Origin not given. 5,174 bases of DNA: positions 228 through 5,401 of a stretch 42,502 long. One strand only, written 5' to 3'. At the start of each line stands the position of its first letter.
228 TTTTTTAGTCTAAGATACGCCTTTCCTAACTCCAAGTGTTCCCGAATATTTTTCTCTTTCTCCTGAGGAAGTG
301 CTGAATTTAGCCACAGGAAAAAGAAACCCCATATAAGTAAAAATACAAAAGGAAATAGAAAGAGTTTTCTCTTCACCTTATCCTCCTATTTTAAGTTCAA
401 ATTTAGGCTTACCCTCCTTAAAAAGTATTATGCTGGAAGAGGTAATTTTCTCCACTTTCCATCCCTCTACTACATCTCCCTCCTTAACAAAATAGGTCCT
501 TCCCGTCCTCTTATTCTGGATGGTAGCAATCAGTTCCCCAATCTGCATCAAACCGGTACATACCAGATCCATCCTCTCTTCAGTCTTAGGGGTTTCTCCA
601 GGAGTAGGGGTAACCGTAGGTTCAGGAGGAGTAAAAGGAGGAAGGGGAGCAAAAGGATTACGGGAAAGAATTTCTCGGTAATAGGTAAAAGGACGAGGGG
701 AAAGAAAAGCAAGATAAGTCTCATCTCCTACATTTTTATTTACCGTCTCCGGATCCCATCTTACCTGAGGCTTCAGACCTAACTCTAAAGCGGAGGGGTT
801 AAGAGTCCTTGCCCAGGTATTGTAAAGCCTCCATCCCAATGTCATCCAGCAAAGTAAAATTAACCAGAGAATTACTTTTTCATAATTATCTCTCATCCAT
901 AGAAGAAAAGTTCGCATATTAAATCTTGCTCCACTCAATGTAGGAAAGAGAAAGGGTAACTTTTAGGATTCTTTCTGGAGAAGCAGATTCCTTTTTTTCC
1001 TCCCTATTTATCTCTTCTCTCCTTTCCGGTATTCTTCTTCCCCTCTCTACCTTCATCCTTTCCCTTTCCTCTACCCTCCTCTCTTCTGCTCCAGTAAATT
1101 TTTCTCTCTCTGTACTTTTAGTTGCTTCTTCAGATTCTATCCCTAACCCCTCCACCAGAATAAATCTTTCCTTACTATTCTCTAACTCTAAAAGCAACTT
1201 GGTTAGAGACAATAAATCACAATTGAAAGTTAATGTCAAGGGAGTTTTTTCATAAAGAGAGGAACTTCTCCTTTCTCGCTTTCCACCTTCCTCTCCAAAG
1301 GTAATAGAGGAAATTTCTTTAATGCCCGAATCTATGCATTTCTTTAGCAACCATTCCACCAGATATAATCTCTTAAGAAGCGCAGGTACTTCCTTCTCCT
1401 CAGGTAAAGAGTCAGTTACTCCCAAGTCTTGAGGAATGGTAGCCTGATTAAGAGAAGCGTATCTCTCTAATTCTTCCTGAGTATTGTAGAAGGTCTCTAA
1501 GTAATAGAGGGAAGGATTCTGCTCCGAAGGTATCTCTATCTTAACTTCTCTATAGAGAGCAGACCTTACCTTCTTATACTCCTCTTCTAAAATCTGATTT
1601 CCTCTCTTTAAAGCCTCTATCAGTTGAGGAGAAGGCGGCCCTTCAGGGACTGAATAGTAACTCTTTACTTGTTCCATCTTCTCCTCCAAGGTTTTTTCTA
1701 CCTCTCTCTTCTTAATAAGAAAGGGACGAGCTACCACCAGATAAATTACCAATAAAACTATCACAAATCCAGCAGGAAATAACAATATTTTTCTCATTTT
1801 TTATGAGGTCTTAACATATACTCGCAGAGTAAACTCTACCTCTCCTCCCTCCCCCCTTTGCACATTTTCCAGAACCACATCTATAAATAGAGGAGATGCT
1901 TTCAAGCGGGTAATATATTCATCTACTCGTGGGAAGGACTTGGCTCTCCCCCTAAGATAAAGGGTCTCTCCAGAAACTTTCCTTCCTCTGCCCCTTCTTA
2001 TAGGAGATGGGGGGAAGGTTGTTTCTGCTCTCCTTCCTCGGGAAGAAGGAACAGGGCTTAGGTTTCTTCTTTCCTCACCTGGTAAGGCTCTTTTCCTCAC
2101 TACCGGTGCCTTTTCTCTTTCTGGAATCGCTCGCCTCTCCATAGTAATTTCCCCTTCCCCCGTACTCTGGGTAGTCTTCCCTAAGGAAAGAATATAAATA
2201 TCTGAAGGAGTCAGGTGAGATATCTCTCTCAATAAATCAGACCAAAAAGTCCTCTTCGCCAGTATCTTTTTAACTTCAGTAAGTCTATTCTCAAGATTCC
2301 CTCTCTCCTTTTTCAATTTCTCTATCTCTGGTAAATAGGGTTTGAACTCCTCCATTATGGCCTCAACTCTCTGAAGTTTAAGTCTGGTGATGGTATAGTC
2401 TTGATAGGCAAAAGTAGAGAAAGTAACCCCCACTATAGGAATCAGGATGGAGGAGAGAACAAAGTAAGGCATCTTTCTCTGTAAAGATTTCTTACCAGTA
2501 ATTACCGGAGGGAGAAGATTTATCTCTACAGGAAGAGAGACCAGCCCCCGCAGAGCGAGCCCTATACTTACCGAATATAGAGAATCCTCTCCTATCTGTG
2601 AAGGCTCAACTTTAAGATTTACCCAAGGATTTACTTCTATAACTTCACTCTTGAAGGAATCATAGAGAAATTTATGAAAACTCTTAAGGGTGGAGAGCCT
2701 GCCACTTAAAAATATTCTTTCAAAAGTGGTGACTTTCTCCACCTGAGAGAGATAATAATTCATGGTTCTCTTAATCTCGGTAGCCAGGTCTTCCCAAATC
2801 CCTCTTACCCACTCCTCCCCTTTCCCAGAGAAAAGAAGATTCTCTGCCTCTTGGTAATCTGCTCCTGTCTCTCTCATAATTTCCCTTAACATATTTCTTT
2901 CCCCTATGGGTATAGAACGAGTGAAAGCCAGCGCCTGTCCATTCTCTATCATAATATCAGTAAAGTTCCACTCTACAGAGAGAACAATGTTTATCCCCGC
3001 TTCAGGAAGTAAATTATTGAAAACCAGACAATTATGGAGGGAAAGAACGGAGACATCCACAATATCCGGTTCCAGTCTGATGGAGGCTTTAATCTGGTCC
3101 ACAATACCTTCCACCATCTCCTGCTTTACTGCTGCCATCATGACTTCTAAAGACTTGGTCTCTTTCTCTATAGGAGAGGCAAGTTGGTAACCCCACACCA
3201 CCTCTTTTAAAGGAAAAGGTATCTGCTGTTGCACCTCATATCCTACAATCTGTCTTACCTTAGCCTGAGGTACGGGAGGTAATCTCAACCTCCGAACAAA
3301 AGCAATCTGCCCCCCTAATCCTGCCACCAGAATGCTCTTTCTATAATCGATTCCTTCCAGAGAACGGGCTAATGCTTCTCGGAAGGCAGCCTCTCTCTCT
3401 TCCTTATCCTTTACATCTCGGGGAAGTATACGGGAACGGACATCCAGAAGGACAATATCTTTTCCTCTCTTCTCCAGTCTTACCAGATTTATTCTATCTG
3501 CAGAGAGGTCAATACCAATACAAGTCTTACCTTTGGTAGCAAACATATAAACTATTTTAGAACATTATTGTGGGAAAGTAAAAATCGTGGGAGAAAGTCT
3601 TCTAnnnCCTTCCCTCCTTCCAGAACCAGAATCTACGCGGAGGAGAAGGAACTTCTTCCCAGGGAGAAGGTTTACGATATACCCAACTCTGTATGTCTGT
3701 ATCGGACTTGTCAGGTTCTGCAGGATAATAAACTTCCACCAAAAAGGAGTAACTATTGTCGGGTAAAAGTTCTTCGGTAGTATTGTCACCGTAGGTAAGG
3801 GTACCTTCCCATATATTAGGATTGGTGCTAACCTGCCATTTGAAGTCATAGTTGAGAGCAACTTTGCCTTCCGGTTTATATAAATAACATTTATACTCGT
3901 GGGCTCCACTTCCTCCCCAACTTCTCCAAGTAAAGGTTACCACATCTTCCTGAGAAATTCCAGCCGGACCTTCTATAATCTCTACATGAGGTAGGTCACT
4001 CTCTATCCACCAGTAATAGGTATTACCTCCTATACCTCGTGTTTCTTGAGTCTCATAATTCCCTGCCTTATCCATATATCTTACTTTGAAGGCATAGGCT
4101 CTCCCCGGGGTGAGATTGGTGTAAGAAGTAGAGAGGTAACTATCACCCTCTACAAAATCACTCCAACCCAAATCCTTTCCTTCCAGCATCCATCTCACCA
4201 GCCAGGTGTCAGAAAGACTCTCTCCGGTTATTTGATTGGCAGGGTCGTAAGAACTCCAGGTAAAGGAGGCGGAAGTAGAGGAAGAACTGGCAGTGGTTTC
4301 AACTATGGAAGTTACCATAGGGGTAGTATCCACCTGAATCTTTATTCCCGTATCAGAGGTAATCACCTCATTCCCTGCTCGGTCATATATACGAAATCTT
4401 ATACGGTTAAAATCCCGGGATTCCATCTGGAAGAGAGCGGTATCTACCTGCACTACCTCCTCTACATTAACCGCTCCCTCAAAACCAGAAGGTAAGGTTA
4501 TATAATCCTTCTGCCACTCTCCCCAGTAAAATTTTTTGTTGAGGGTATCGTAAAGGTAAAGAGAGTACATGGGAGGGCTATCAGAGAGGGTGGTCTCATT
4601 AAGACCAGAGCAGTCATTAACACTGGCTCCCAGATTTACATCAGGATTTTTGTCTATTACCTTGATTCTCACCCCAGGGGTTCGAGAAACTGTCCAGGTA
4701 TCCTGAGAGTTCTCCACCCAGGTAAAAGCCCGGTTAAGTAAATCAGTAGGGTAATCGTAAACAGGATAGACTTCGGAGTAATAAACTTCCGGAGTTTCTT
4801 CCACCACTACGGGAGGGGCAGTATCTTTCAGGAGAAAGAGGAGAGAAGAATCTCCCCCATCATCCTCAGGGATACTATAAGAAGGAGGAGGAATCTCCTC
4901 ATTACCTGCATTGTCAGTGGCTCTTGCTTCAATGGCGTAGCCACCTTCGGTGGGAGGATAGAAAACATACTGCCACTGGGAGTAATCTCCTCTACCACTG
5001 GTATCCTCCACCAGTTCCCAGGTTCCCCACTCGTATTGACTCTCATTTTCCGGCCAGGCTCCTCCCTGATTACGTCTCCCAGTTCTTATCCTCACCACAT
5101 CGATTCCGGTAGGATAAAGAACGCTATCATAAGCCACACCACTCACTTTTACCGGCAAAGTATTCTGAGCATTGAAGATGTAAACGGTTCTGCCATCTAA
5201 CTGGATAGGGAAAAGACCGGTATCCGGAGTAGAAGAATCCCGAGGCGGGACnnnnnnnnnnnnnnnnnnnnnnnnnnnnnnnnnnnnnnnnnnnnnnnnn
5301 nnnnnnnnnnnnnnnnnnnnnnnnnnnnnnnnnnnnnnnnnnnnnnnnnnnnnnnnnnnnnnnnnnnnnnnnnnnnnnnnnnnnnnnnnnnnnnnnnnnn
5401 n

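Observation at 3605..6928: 1107-aa secreted LamG plus Ig/Fn3-repeat protein occupying the PilY1 slot, with its own sigma-54 promoter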

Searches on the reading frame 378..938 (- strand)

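Call 5: search_protein_families(library=pfam, proteins=[window:378-938:-], max_evalue=0.01)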
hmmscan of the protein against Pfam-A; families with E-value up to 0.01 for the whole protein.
window:378-938:- (186 aa): 0 families

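Call 7: search_protein_families(library=ncbifam, proteins=[window:378-938:-], max_evalue=0.01)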
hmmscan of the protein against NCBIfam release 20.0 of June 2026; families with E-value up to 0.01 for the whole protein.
window:378-938:- (186 aa): 2 families
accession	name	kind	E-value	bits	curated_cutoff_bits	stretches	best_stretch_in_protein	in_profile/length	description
NF041515.1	GspC_delta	equivalog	4.8e-05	23.2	150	1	87-177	58-157/311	type II secretion system protein GspC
TIGR03021.1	pilP_fam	equivalog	0.0036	18.3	34.65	1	133-172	78-118/119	type IV pilus biogenesis protein PilP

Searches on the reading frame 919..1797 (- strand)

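Call 5: search_protein_families(library=pfam, proteins=[window:919-1797:-], max_evalue=0.01)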
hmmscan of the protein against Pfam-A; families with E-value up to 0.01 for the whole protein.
window:919-1797:- (292 aa): 1 family
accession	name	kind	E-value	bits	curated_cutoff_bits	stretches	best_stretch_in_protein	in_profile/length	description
PF10741.14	T2SSM_b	-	0.0014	18.9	21.7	1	179-230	45-94/111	Type II secretion system (T2SS), protein M subtype b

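Call 7: search_protein_families(library=ncbifam, proteins=[window:919-1797:-], max_evalue=0.01)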
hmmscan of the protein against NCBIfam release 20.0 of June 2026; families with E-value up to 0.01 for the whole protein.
window:919-1797:- (292 aa): 2 families
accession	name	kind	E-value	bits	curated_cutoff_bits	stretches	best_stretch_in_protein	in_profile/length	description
NF038287.2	Amuc_1100_fam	equivalog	6.1e-07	29.2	180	1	55-231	59-256/326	Amuc_1100 family pilus-like protein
NF040576.1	T2SS_GspM_XpsM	equivalog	2.1e-05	24.3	60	0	182-238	113-164/180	type II secretion system protein GspM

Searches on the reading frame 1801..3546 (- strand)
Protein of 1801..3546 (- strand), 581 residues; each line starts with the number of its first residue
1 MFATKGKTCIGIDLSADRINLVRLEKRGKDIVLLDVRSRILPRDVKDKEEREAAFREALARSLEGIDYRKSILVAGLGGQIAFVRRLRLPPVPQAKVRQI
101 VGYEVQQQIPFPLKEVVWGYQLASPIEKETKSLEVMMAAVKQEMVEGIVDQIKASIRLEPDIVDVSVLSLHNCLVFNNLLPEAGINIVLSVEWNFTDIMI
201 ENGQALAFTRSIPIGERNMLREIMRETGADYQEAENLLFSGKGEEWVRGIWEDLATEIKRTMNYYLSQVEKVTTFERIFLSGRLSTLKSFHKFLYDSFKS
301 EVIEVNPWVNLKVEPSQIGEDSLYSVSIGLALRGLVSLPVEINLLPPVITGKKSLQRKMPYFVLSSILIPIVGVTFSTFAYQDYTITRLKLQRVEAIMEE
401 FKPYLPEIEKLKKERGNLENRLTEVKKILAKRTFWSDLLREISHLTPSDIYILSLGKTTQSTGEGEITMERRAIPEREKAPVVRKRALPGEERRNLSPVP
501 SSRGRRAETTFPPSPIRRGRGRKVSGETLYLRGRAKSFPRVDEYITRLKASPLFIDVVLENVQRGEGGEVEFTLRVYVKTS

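Call 5: search_protein_families(library=pfam, proteins=[window:1801-3546:-], max_evalue=0.01)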
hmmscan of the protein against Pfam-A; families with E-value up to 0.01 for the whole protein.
window:1801-3546:- (581 aa): 2 families
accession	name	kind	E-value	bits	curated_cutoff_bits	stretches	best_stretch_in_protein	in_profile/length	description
PF11104.14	PilM_2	-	4.6e-28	98.6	27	1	11-334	1-339/340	Type IV pilus assembly protein PilM;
PF05137.18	PilN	-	1.7e-08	34.8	22.8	1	524-577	21-77/78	Fimbrial assembly protein (PilN)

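Call 7: search_protein_families(library=ncbifam, proteins=[window:1801-3546:-], max_evalue=0.01)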
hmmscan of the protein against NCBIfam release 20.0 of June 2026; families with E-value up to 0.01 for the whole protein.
window:1801-3546:- (581 aa): 2 families
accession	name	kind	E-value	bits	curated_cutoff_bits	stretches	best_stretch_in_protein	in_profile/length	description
NF045709.1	Amuc_1101_fam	equivalog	5.2e-54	184.1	650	2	7-236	5-229/608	Amuc_1101 family PilM-like pilus complex protein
TIGR01175.1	pilM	subfamily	3.9e-35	121.5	133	1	8-335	4-348/348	type IV pilus assembly protein PilM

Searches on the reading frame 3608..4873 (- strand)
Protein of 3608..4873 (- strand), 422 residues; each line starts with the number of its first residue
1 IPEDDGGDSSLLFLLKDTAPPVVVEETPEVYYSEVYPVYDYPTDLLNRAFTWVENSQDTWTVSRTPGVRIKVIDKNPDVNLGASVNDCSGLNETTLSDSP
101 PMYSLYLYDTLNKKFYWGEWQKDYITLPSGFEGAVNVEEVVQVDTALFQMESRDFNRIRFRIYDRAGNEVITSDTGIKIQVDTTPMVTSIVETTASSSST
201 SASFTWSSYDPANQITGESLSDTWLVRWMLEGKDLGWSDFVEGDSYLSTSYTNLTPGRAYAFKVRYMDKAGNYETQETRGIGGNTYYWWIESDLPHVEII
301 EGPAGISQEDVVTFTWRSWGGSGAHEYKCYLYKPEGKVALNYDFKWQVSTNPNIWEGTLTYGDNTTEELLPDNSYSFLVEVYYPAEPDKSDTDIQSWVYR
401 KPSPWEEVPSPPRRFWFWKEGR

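Call 49: find_related_loci(query=A4, collection=metagenome_contigs, flank=10000)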
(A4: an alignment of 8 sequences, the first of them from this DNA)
Query A4 (422 aa) in metagenome_contigs; peptide patterns used: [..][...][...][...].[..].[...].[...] (x = any residue, [..] = any of these).
600 stretches matched a pattern (row limit reached: there are more); 3 encode a relative of the query (tblastn E <= 1e-3); 3 distinct loci.
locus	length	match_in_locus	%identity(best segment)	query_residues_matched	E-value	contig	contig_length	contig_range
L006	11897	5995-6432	28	154-369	3e-7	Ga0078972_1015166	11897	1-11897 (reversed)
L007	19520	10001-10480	25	160-355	3e-6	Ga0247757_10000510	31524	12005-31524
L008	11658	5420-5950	29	158-336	9e-6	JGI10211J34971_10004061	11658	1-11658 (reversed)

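Call 50: find_homologous_proteins(query=A4, max_evalue=0.00001)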
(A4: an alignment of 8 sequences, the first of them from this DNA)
Query A4 (8 sequences) (422 aa, profile of the alignment): 17 proteins with E <= 0.00001 among 8000 candidates.
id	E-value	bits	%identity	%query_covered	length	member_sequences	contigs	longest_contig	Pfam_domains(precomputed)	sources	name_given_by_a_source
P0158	2.8e-140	486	44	100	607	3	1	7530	PF19077.7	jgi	-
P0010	2.4e-118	414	45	84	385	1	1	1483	-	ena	-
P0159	7.6e-37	146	35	13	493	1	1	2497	PF19077.7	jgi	jgi:hypothetical protein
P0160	5.4e-32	130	30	16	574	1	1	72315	PF13750.13,PF09136.17,PF19077.7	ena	-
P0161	1.4e-23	102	27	33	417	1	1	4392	PF19077.7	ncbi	-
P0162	9.6e-20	89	48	6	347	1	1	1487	PF22352.3,PF13750.13,PF09136.17,PF19077.7,PF17936.8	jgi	jgi:hypothetical protein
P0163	2.7e-16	78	32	23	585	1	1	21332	PF07495.20,PF19077.7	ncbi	-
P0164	9.7e-14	69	25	20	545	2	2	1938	PF19077.7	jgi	jgi:hypothetical protein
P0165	1.5e-13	69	29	14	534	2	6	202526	PF07495.20,PF13750.13,PF24421.2,PF12245.15,PF19077.7,PF17936.8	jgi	jgi:large repetitive protein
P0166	2.2e-13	68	26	32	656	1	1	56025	PF13385.14,PF13750.13,PF19077.7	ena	-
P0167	6.9e-13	67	31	38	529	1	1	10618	PF07495.20,PF19077.7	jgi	jgi:hypothetical protein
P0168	3.6e-10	58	31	33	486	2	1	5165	PF07495.20,PF22352.3,PF19077.7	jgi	jgi:hypothetical protein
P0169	4.4e-10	57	24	6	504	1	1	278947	PF19077.7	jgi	jgi:hypothetical protein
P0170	5.4e-10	57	34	29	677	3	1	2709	PF07495.20,PF17957.8,PF18998.7,PF09136.17,PF19077.7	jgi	jgi:hypothetical protein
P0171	2.2e-9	55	36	13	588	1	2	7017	PF07495.20,PF19077.7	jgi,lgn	-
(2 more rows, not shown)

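Call 82: search_solved_structures(query=A4, max_evalue=1)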
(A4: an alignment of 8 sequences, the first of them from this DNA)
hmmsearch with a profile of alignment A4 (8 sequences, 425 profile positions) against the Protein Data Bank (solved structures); distinct sequences matched with E-value up to 1: 13.
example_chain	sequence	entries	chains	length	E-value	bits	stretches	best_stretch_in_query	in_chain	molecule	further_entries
8g4l_bm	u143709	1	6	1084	0.0005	22.6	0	322-385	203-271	Titin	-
1k85_A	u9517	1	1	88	0.0028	20.1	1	250-300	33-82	CHITINASE A1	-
5j7k_A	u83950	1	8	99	0.0076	18.6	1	322-398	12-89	FN3con-a-lys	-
8prj_A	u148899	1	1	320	0.026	16.9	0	336-378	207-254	v31Bagel8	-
4u3h_A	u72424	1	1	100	0.062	15.7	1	322-385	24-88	FN3con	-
7zcb_B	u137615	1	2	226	0.082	15.2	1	274-387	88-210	Pikachurin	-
8prs_A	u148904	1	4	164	0.22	13.9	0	336-378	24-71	nvBagel4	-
8bvo_A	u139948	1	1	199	0.25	13.6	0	321-392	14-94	Titin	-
8pra_A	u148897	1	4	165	0.28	13.5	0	336-376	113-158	Cell surface protein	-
5fm5_M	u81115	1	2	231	0.48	12.7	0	306-386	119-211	MYOMESIN-1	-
3lpw_A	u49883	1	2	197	0.55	12.5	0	273-385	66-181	A77-A78 domain from Titin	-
6dl4_A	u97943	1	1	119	0.81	12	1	307-385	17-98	Titin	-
8bxr_A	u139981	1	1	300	0.84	11.9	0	321-392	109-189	Titin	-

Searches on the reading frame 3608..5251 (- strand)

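Call 38: search_protein_families(library=pfam, proteins=[window:3608-5251:-], max_evalue=1)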
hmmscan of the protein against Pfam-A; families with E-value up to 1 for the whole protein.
window:3608-5251:- (548 aa): 5 families
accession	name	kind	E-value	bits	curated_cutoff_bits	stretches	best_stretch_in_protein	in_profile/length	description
PF07495.19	Y_Y_Y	-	8e-08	32.5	26.6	1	350-402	8-56/65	Y_Y_Y domain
PF12245.14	Big_3_2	-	1e-05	26.1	23.3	0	33-119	35-111/122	Bacterial Ig-like domain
PF19077.6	Big_13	-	0.00015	22.7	27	1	92-119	63-91/102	Bacterial Ig-like domain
PF00041.27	fn3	-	0.0073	16.9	25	1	322-401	10-77/84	Fibronectin type III domain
PF18565.7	Glyco_hydro2_C5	-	0.039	14.3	32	1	267-308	3-44/103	Glycoside hydrolase family 2 C-terminal domain 5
